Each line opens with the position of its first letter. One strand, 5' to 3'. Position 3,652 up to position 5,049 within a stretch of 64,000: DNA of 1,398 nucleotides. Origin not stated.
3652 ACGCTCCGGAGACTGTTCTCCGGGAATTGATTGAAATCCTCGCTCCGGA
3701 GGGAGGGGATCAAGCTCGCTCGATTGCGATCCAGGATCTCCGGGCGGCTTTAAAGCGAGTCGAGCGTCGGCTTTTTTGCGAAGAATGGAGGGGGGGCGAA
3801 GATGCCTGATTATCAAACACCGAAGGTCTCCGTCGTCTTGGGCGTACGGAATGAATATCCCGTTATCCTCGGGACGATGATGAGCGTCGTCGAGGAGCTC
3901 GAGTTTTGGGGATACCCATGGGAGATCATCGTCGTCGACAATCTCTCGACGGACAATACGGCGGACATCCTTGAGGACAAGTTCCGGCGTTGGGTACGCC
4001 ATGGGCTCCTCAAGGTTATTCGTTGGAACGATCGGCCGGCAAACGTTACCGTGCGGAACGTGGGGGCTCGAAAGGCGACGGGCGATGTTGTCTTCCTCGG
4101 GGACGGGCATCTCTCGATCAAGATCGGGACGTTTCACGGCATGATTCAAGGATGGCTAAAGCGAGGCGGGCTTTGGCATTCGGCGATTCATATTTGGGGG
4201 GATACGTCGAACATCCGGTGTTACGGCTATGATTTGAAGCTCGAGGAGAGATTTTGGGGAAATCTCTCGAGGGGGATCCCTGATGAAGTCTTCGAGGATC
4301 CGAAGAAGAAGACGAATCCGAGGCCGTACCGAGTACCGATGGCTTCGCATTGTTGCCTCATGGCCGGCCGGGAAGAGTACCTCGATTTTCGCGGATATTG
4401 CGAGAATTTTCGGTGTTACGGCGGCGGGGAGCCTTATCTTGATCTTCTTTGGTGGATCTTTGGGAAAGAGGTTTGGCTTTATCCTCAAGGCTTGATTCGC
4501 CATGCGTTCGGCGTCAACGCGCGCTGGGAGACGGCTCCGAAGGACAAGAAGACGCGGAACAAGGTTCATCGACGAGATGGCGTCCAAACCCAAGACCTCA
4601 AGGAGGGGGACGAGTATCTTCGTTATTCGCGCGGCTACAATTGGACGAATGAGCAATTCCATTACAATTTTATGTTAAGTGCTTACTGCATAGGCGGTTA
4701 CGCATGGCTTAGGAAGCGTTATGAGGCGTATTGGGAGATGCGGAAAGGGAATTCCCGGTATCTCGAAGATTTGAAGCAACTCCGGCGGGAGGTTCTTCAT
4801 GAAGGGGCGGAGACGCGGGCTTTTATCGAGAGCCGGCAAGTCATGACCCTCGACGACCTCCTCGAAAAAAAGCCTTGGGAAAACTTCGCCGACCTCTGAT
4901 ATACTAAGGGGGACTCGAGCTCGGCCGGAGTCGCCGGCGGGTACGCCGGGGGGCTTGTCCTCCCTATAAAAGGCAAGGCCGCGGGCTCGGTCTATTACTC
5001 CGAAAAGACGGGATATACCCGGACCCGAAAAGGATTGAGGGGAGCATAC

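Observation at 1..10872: Glycosyltransferase island immediately upstream of a giant mucin-like protein: candidate phage-encoded O-glycosylation system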

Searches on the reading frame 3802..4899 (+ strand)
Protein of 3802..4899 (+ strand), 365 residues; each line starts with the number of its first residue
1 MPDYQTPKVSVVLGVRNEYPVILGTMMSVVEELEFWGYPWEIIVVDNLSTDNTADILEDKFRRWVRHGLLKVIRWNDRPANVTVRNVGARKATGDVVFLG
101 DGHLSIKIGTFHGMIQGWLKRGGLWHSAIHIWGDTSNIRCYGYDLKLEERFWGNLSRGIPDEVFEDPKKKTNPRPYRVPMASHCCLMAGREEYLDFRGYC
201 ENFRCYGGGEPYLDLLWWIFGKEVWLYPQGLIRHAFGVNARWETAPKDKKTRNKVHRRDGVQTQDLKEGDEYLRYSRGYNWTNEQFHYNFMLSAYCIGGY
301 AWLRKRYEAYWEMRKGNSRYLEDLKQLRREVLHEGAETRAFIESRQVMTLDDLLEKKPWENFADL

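Call 5: search_protein_families(library=pfam, proteins=[window:3802-4899:+], max_evalue=0.1)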
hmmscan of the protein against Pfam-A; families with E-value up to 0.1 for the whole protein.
window:3802-4899:+ (365 aa): 1 family
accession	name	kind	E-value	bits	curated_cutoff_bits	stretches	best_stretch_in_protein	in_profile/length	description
PF00535.33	Glycos_transf_2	-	1.6e-14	54.6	23.3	1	10-118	1-103/168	Glycosyl transferase family 2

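Call 6: search_protein_families(library=phrogs, proteins=[window:3802-4899:+], max_evalue=0.01)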
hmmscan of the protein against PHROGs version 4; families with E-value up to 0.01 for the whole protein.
window:3802-4899:+ (365 aa): 2 families
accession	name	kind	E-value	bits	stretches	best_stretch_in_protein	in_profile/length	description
phrog_841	-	moron, auxiliary metabolic gene and host takeover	1.1e-05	26.2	1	7-120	2-113/309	GtrB-like O-antigen conversion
phrog_22088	-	unknown function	0.0044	17.1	1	8-111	61-161/377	-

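Call 14: find_encoding_contigs(protein=window:3802-4899:+, flank=10000, max_places=6)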
Protein window:3802-4899:+ (365 aa): no gene with exactly this product is on record in the collection.

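Call 15: find_related_loci(query=window:3802-4899:+, collection=viral_contigs, flank=10000)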
Query window:3802-4899:+ (365 aa) in viral_contigs; peptide patterns used: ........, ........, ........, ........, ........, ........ (x = any residue, [..] = any of these).
3 stretches matched a pattern; 2 encode a relative of the query (tblastn E <= 1e-3); 2 distinct loci.
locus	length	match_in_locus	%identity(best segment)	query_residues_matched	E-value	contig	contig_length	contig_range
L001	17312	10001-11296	74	5-365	2e-125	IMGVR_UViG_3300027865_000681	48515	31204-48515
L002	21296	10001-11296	72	5-365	2e-124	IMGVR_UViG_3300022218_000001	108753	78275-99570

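Call 21: search_protein_families(library=pfam, proteins=[L002:13-729:+, L002:726-1583:+, L002:1580-2230:+, L002:2197-3129:+, L002:3604-4338:+, L002:4304-6061:+, L002:7387-8310:+, L002:8307-9053:+, L002:9223-9951:+, L002:9941-11302:+], max_evalue=0.05)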
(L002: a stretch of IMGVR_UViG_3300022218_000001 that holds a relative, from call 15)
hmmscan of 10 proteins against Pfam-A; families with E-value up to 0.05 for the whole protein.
L002:13-729:+ (238 aa): 4 families
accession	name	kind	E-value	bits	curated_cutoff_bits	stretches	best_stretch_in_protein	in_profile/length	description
PF13489.12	Methyltransf_23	-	2.1e-07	31.3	27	1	61-217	24-162/164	Methyltransferase domain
PF08241.18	Methyltransf_11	-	6.2e-07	30.4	21.2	1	64-163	1-90/95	Methyltransferase domain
PF08242.18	Methyltransf_12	-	1.2e-05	26.4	30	1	64-164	1-96/98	Methyltransferase domain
PF13649.12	Methyltransf_25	-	7.6e-05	23.8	27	1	64-162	2-95/97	Methyltransferase domain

L002:726-1583:+ (285 aa): 0 families

L002:1580-2230:+ (216 aa): 5 families
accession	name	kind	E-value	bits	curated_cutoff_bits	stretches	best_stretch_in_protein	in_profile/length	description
PF13489.12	Methyltransf_23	-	3.4e-09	37.1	27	1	46-195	8-142/164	Methyltransferase domain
PF08242.18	Methyltransf_12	-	8.3e-07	30.1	30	1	66-143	2-86/98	Methyltransferase domain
PF08241.18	Methyltransf_11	-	6.8e-06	27.1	21.2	1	66-144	2-82/95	Methyltransferase domain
PF13649.12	Methyltransf_25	-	0.00012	23.1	27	1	64-146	1-90/97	Methyltransferase domain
PF13847.12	Methyltransf_31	-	0.0046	17.1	27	0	60-82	3-26/145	Methyltransferase domain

L002:2197-3129:+ (310 aa): 5 families
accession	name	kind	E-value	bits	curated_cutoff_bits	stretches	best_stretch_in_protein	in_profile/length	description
PF01370.27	Epimerase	-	2.7e-33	115.8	20.9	1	17-241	5-240/240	NAD dependent epimerase/dehydratase family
PF16363.11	GDP_Man_Dehyd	-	6.1e-22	78.9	27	1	17-292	5-320/332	GDP-mannose 4,6 dehydratase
PF07993.18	NAD_binding_4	-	0.00043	19.9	20.1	1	134-223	165-255/258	Male sterility protein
PF03721.20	UDPG_MGDP_dh_N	-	0.0011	19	27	1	11-41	1-31/187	UDP-glucose/GDP-mannose dehydrogenase family, NAD binding domain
PF04321.23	RmlD_sub_bind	-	0.0043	16.6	27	1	16-177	6-152/287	RmlD substrate binding domain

L002:3604-4338:+ (244 aa): 2 families
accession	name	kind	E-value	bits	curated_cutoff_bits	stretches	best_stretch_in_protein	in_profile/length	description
PF13578.12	Methyltransf_24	-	4e-15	57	26.3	1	76-191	1-105/105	Methyltransferase domain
PF05711.17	TylF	-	0.00024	20.9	23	1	151-212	190-251/264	Macrocin-O-methyltransferase (TylF)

L002:4304-6061:+ (585 aa): 0 families

L002:7387-8310:+ (307 aa): 0 families

L002:8307-9053:+ (248 aa): 1 family
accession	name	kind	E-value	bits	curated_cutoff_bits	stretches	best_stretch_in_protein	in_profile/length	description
PF01973.23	MptE-like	-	0.0051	17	34.6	0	143-176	137-170/171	6-hydroxymethylpterin diphosphokinase MptE-like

L002:9223-9951:+ (242 aa): 0 families

L002:9941-11302:+ (453 aa): 1 family
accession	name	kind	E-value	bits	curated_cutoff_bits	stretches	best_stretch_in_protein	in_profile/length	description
PF00535.33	Glycos_transf_2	-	2.9e-12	47.3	23.3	1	26-134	1-103/168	Glycosyl transferase family 2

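Call 27: find_related_loci(query=A1, collection=genome_contigs, flank=10000)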
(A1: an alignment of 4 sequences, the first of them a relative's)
Query A1 (580 aa) in genome_contigs; peptide patterns used: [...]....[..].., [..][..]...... (x = any residue, [..] = any of these).
113 stretches matched a pattern, but none encodes a relative of the query by tblastn (E <= 1e-3).

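Call 28: search_solved_structures(query=A1, max_evalue=1)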
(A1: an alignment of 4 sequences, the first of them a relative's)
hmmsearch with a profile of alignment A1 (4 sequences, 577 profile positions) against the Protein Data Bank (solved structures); distinct sequences matched with E-value up to 1: 1.
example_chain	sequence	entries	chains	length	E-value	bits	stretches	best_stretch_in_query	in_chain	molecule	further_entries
9tq6_B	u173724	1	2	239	0.78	11.2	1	152-251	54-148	Antibody Fab fragment light chain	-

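Call 29: find_related_loci(query=A1, collection=viral_contigs, flank=10000)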
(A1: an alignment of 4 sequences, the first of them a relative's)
Query A1 (580 aa) in viral_contigs; peptide patterns used: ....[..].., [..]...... (x = any residue, [..] = any of these).
50 stretches matched a pattern; 2 encode a relative of the query (tblastn E <= 1e-3); 2 distinct loci.
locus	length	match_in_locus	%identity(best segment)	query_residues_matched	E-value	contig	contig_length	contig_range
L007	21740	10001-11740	100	1-580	0e+0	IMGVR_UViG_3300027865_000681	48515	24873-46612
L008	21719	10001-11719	80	7-580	0e+0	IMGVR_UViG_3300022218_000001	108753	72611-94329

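Call 46: find_related_loci(query=A3, collection=metagenome_contigs, flank=10000)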
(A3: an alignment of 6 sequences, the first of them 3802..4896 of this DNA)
Query A3 (365 aa) in metagenome_contigs; peptide patterns used: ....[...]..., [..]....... (x = any residue, [..] = any of these).
148 stretches matched a pattern; 16 encode a relative of the query (tblastn E <= 1e-3); 16 distinct loci.
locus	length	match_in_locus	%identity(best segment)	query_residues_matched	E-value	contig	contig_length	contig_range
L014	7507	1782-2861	70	3-365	1e-179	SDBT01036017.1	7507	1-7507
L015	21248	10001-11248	57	5-362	2e-155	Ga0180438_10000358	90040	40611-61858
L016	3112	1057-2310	59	7-365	4e-163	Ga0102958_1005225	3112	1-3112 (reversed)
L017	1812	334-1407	63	5-365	3e-166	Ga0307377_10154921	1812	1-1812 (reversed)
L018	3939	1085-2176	62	8-359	2e-157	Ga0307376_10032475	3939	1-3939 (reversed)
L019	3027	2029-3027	62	8-328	2e-145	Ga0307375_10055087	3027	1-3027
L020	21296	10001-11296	74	5-365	6e-125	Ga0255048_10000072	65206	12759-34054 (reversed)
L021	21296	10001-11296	72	5-365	6e-124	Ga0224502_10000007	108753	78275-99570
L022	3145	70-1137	49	3-360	6e-120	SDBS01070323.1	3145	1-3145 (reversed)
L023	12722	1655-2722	48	3-360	7e-116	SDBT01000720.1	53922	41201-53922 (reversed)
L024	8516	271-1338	48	3-360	2e-113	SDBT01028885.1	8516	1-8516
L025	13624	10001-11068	47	3-360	3e-113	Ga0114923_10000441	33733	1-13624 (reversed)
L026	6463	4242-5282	46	7-359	4e-104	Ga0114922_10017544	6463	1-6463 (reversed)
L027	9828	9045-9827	51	8-275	2e-86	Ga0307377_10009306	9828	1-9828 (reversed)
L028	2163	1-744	62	186-365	1e-45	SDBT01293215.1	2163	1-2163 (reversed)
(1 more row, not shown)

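Call 49: search_protein_families(library=pfam, proteins=[L008:1963-2988:+, L008:3869-4420:+, L008:13051-13974:+], max_evalue=0.01)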
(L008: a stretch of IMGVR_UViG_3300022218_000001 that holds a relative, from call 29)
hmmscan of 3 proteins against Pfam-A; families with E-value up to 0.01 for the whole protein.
L008:1963-2988:+ (341 aa): 0 families

L008:3869-4420:+ (183 aa): 5 families
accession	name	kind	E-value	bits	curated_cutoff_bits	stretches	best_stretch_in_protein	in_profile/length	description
PF13489.12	Methyltransf_23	-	2.5e-10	40.7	27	1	32-147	77-162/164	Methyltransferase domain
PF08241.18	Methyltransf_11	-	9.7e-10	39.4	21.2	1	50-90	53-93/95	Methyltransferase domain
PF08242.18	Methyltransf_12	-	1.4e-05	26.2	30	1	46-89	64-97/98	Methyltransferase domain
PF13649.12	Methyltransf_25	-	0.00011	23.3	27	1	50-88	57-97/97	Methyltransferase domain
PF13847.12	Methyltransf_31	-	0.00027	21.1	27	1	50-96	65-113/145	Methyltransferase domain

L008:13051-13974:+ (307 aa): 0 families

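Call 50: search_protein_families(library=ncbifam, proteins=[L008:1963-2988:+, window:3802-4899:+], max_evalue=0.01)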
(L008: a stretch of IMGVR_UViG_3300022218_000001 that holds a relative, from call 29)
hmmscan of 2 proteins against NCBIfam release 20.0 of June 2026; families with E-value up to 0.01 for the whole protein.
L008:1963-2988:+ (341 aa): 0 families

window:3802-4899:+ (365 aa): 11 families
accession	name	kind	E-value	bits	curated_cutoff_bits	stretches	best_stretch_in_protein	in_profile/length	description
TIGR03965.1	mycofact_glyco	equivalog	1.8e-07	30.4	280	1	5-101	72-162/467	mycofactocin biosynthesis glycosyltransferase MftF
NF038302.1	EPS_HpsE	equivalog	3.3e-06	26.3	300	1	38-101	32-95/307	hormogonium polysaccharide biosynthesis glycosyltransferase HpsE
NF007482.0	PRK10073.1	equivalog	4.3e-05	22.7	423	1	5-101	4-93/334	glycosyltransferase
NF047683.1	TeichurnBiosyTuaG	equivalog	7.1e-05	22.6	400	1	5-99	4-92/252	teichuronic acid biosynthesis protein TuaG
TIGR03469.1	HpnB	hypoth_equivalog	8.7e-05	21.7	379.25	1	6-81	43-116/386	hopene-associated glycosyltransferase HpnB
NF010496.0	PRK13915.1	equivalog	0.00047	19.3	262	1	7-56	31-80/307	glucosyl-3-phosphoglycerate synthase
NF053739.1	GlytfEpsEBac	equivalog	0.0006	18.9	450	1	7-102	1-91/265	glycosyltransferase EpsE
NF041875.1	EPS_EpsD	equivalog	0.0014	18.1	370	1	9-101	1-87/325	exopolysaccharide biosynthesis glycosyltransferase EpsD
TIGR03937.1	PgaC_IcaA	equivalog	0.0017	17.4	422.3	1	4-115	42-147/407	poly-beta-1,6-N-acetyl-D-glucosamine synthase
NF007986.1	PRK10714.1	equivalog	0.0019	17.3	529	1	7-101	6-98/316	undecaprenyl-phosphate 4-deoxy-4-formamido-L-arabinose transferase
NF047588.1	GlcsyltransPgfSStrep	equivalog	0.0023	17.2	500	1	8-108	2-100/308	glycosyltransferase PgfS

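Call 64: find_homologous_proteins(query=A1, max_evalue=0.001)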
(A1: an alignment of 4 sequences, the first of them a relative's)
Query A1 (4 sequences) (580 aa, profile of the alignment): 110 proteins with E <= 0.001 among 5763 candidates.
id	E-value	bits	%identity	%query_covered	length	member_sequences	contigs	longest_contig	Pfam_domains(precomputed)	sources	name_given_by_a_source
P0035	0.0e+0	1161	57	96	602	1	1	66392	-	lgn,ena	-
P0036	0.0e+0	1151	100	100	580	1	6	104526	-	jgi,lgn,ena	-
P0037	0.0e+0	1144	80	99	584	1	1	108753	-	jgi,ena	-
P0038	0.0e+0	1123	57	96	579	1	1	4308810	-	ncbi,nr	ncbi:MAG: hypothetical protein JSW58_08275 [Candidatus Latescibacterota bacterium]|nr:MAG: hypotheti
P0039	0.0e+0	1030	77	99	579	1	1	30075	-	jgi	-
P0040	7.7e-298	1007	78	100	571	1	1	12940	-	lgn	-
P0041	2.2e-284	962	57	97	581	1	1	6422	-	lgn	-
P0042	2.0e-281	953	55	96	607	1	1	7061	-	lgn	-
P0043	3.1e-281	952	64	100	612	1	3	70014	-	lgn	-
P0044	3.5e-270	915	64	97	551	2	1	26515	-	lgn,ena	-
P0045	9.6e-270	914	59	97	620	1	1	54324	-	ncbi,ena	-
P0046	1.6e-269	913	58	96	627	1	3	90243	-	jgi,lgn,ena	-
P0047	9.8e-262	888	59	98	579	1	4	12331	-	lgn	-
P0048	5.4e-257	872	61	97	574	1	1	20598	-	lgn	-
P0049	3.1e-256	869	61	97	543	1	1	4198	-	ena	-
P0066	8.2e-203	693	47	97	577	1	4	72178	-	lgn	-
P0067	1.0e-201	689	48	96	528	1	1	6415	PF00534.27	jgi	jgi:glycosyltransferase involved in cell wall biosynthesis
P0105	6.1e-86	307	36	76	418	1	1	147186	PF00534.27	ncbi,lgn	-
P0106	7.7e-86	307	37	76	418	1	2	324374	PF00534.27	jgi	jgi:hypothetical protein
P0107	8.3e-85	303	37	76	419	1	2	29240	PF00534.27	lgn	-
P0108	2.1e-83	299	35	76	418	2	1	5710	PF00534.27,PF13692.13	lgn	-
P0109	3.1e-83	298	36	76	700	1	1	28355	PF00534.27,PF00535.33,PF13692.13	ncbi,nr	ncbi:MAG TPA: glycosyltransferase [Symbiobacteriaceae bacterium]|nr:glycosyltransferase [Symbiobacte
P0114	5.9e-74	268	34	78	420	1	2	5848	PF00534.27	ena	-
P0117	8.7e-65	237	32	76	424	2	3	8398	PF00534.27,PF13692.13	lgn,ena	-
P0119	1.5e-53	200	31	76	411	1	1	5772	PF00534.27,PF13692.13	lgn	-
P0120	2.2e-51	193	32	76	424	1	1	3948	PF00534.27,PF13692.13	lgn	-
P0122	1.8e-49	187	30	75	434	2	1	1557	PF00534.27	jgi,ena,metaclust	metaclust:\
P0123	6.2e-49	185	29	76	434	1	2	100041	PF00534.27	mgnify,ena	mgnify:CR=1 FL=1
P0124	9.0e-49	184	29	76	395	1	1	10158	PF00534.27,PF13692.13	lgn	-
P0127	2.8e-44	170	28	76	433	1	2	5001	PF00534.27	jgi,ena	-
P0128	2.8e-36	143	26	76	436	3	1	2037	PF00534.27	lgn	-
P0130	6.4e-33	132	30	64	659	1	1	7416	PF00534.27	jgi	-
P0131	4.5e-32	129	30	64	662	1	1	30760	PF00534.27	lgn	-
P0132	5.6e-32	129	25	76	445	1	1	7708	PF00534.27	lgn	-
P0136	4.1e-29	119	25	76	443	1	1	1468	PF00534.27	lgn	-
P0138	2.6e-26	110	24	76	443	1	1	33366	PF00534.27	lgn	-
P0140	6.4e-23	99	24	67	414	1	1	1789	PF00534.27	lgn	-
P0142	3.8e-19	87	24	76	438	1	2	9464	PF00534.27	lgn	-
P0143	1.1e-14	72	25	71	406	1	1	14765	PF00534.27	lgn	-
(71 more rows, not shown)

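Call 74: search_solved_structures(query=A3, max_evalue=0.01)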
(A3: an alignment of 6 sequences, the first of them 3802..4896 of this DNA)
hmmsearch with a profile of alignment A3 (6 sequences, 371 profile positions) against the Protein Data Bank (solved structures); distinct sequences matched with E-value up to 0.01: 28.
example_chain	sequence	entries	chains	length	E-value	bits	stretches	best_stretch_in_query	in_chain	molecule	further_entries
6s22_A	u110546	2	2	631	2.5e-12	49.3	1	12-262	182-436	Polypeptide N-acetylgalactosaminyltransferase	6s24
6iwq_A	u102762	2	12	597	7.4e-11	44.5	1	16-244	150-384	N-acetylgalactosaminyltransferase 7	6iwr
5nqa_A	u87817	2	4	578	1.1e-10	43.9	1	12-249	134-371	Polypeptide N-acetylgalactosaminyltransferase 4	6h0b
1xhb_A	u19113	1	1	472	4.3e-08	35.4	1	12-243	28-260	Polypeptide N-acetylgalactosaminyltransferase 1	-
6e4q_A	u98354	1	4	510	5.8e-08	35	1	11-249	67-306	polypeptide N-acetylgalactosaminyltransferase 9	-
6e4r_A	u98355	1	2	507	6.3e-08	34.9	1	11-249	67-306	polypeptide N-acetylgalactosaminyltransferase 9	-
8v9q_A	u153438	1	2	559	6.4e-08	34.8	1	12-243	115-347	Polypeptide N-acetylgalactosaminyltransferase 1 soluble form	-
6yv7_B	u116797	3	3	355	8.5e-08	34.5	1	8-109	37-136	Glycosyl transferase, family 2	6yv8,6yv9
6yv7_A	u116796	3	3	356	8.5e-08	34.4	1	8-109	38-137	Glycosyl transferase, family 2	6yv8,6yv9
2d7i_A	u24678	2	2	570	3e-06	29.3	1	13-229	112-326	Polypeptide N-acetylgalactosaminyltransferase 10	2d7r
8vh7_A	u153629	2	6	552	5.8e-06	28.4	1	10-112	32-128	Heparosan synthase B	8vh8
8viw_A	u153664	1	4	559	6e-06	28.4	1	10-112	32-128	Heparosan synthase B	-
5tze_C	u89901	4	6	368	7.1e-06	28.1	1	14-118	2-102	Glycosyl transferase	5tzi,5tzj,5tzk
5tz8_A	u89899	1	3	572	8.9e-06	27.8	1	14-118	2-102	Glycosyl transferase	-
6pxu_A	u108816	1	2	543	1.1e-05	27.5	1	8-253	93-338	Polypeptide N-acetylgalactosaminyltransferase 12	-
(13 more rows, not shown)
